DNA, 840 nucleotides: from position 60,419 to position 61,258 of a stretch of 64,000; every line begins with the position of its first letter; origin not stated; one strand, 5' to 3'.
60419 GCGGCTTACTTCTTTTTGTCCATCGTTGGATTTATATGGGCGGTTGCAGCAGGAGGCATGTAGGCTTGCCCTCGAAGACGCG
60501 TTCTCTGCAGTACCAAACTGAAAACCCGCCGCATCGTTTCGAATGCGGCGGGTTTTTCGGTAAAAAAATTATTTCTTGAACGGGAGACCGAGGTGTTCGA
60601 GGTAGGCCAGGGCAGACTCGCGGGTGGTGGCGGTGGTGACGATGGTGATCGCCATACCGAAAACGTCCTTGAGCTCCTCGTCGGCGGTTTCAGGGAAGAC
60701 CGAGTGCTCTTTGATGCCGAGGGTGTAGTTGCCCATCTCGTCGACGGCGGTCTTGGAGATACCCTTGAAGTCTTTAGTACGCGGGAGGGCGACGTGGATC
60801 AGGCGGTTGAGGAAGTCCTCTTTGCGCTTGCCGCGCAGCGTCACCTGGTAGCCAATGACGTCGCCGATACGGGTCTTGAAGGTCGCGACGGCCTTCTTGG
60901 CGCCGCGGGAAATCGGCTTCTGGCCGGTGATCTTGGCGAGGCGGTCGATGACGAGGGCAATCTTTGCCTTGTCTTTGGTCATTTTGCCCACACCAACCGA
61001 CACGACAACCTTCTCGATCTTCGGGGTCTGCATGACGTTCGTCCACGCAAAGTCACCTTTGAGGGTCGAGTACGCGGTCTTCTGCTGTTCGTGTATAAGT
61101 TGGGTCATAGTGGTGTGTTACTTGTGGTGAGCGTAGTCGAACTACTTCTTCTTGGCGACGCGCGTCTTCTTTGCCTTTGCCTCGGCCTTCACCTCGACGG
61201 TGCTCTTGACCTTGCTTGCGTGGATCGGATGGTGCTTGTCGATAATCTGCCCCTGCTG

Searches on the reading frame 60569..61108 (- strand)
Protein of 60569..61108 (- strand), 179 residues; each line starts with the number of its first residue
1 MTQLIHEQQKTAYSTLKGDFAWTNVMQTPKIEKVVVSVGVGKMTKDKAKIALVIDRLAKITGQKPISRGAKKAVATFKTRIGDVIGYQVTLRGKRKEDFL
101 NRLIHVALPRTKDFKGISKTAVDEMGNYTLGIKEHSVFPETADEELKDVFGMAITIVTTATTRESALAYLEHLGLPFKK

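Call 3: search_protein_families(library=pfam, proteins=[window:60569-61108:-], max_evalue=0.01)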
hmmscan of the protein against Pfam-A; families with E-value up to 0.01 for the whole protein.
window:60569-61108:- (179 aa): 2 families
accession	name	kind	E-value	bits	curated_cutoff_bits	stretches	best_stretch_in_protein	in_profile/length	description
PF00673.26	Ribosomal_L5_C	-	1.4e-30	105.7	27.8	1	85-177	2-94/94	ribosomal L5P family C-terminus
PF00281.24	Ribosomal_L5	-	1.5e-18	67.2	34.9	1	24-80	1-57/57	Ribosomal protein L5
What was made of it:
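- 60569..61108 (-): rplE (L5), last gene of the upstream ribosomal-protein transcription unit. PF00281 and PF00673 (call 3).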

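Call 9: find_related_loci(query=window:60569-61108:-, collection=genome_contigs, flank=10000)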
Query window:60569-61108:- (179 aa) in genome_contigs; peptide patterns used: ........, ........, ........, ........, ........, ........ (x = any residue, [..] = any of these).
512 stretches matched a pattern; 169 encode a relative of the query (tblastn E <= 1e-3); the best 80 are kept; 80 distinct loci.
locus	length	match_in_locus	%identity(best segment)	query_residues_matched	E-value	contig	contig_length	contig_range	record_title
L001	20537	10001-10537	79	1-179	2e-96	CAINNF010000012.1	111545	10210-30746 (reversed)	Candidatus Adlerbacteria bacterium isolate C24_bin-0997 genome assembly, contig: bin-0997:12/25, whole genome shotgun se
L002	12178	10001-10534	79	1-179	8e-95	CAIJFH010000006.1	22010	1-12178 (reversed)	Candidatus Adlerbacteria bacterium isolate C4_bin-407 genome assembly, contig: bin-407:06/38, whole genome shotgun seque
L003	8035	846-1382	77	1-179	1e-92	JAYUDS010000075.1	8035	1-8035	MAG: Candidatus Adlerbacteria bacterium isolate GFS_7244 GFS_7244_74, whole genome shotgun sequence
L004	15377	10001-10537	75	1-179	4e-91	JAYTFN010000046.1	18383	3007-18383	MAG: Candidatus Adlerbacteria bacterium isolate GFS_2183 GFS_2183_45, whole genome shotgun sequence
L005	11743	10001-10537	73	1-179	4e-90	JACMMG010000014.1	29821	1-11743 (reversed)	MAG: Candidatus Parcubacteria bacterium isolate ES-bin-7 ES-bin-7-contig-k141_2931392, whole genome shotgun sequence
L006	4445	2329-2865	74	1-179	8e-90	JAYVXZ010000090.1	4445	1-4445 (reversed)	MAG: Candidatus Adlerbacteria bacterium isolate GL85_DN_metabinner_53 GL85_DN_metabinner_53_89, whole genome shotgun seq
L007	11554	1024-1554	77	3-179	2e-89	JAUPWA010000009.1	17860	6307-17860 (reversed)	MAG: Patescibacteria group bacterium isolate erpe_2018_sw_42hr_WHONDRS-SW48-000099_B_bin.61 scaffold_171785, whole genom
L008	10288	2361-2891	71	3-179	1e-87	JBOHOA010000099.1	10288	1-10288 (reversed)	MAG: Minisyncoccia bacterium isolate TC-S_metabat2.bin.347_sub k127_221496, whole genome shotgun sequence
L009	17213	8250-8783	73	1-179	4e-87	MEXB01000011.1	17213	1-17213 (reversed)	MAG: Candidatus Adlerbacteria bacterium RIFOXYC1_FULL_48_26 rifoxyc1_full_scaffold_3237, whole genome shotgun sequence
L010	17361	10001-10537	78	1-179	1e-86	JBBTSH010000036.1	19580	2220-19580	MAG: Patescibacteria group bacterium isolate H43-bin068_1 H43_bin068_1_000000000036, whole genome shotgun sequence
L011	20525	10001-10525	73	1-176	2e-85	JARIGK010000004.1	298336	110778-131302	MAG: Candidatus Adlerbacteria bacterium isolate CullarsAll.DT.02 k141_615791, whole genome shotgun sequence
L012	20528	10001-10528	74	4-179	3e-81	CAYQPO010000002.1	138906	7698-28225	MAG TPA_asm: uncultured Candidatus Saccharibacteria bacterium isolate binchicken_co185_107 genome assembly, contig: NODE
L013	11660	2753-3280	71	3-179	5e-81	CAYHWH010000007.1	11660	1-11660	MAG TPA_asm: uncultured Candidatus Saccharibacteria bacterium isolate ERP119705_co16_95 genome assembly, contig: NODE_44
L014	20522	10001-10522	70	5-179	2e-80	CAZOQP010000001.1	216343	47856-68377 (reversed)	MAG TPA_asm: uncultured Candidatus Saccharibacteria bacterium isolate SRP136066_co1_228 genome assembly, contig: NODE_16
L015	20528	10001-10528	73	1-176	4e-80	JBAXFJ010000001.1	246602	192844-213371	MAG: bacterium isolate ELA268 MAG268_1, whole genome shotgun sequence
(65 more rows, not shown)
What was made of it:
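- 60569..61108 (-): 79% identical to Adlerbacteria L5 (call 9).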

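Call 42: search_protein_families(library=pfam, alignment_id=A3, max_evalue=0.00001)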
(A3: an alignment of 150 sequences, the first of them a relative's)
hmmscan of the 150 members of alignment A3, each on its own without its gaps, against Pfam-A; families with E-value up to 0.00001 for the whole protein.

A. member 1, L001:10669-11151:+ (161 aa): 0 families

B. families by the number of members that match (of 150 scanned): 119 families (the first 25 are shown)
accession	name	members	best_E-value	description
PF11104.14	PilM_2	6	7.4e-38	Type IV pilus assembly protein PilM;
PF14450.12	FtsA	6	8.6e-26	Cell division protein FtsA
PF00437.27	T2SSE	5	2.5e-115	Type II/IV secretion system protein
PF00072.30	Response_reg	5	9.9e-31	Response regulator receiver domain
PF02518.31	HATPase_c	3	2.2e-30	Histidine kinase-, DNA gyrase B-, and HSP90-like ATPase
PF13604.12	AAA_30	3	1.9e-14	AAA domain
PF13245.12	AAA_19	3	5e-14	AAA domain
PF00512.31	HisKA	3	2.9e-13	His Kinase A (phospho-acceptor) domain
PF05157.20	MshEN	3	6.6e-12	MshEN domain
PF08281.18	Sigma70_r4_2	3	2.4e-08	Sigma-70, region 4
PF00482.28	T2SSF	2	1.1e-55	Type II secretion system (T2SS), protein F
PF05970.20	PIF1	2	2.5e-34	PIF1-like helicase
PF00717.28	Peptidase_S24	2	1.6e-27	Peptidase S24-like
PF16656.11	Pur_ac_phosph_N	2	1.9e-23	Purple acid Phosphatase, N-terminal domain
PF00961.24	LAGLIDADG_1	2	1.6e-19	LAGLIDADG endonuclease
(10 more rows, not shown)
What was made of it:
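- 150 ORFs hit 119 different Pfam families (call 42). Gap contents across 80 genomes are functionally unrelated: pilus genes, two-component systems, helicases, LexA and homing endonucleases (call 42).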

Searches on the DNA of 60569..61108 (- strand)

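Call 46: search_rna_families(sources=[L009, L011, L024, L028, L047, L048, L032], threshold=gathering)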
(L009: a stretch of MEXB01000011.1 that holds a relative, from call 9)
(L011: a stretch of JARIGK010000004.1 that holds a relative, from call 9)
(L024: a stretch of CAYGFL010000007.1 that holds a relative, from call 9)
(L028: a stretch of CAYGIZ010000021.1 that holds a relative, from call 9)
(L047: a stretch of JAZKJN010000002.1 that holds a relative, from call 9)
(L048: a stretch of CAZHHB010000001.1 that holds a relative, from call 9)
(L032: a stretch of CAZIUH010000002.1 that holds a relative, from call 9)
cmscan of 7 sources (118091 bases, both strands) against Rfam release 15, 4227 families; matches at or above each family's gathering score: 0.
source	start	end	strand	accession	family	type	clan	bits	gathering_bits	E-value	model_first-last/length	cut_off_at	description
